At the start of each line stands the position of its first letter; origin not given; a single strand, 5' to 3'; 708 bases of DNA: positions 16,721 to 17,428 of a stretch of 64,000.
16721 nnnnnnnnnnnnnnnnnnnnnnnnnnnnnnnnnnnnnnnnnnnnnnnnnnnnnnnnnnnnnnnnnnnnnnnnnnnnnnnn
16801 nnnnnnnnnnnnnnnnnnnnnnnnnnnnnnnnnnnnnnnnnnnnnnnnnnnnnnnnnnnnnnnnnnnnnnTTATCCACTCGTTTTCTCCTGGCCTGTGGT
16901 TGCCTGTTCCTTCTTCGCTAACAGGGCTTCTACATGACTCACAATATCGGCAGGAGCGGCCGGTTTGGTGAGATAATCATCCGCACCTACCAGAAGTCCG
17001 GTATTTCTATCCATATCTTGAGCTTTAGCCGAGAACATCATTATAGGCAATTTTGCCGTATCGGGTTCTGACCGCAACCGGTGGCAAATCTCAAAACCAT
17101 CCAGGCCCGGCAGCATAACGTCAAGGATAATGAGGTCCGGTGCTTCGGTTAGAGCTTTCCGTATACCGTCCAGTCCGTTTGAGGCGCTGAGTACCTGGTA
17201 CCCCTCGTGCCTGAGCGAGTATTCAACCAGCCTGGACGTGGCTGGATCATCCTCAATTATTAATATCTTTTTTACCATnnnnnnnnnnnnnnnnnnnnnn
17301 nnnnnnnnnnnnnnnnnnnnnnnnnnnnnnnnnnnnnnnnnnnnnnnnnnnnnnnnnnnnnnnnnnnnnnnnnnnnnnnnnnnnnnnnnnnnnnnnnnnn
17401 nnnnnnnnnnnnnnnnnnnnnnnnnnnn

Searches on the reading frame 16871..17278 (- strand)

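Call 18: search_protein_families(library=pfam, proteins=[window:16871-17278:-], max_evalue=0.01)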
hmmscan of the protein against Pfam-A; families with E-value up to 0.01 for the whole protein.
window:16871-17278:- (135 aa): 1 family
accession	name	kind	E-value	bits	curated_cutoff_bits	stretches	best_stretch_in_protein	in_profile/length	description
PF00072.30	Response_reg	-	2.9e-28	98.7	30.2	1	5-116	1-110/111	Response regulator receiver domain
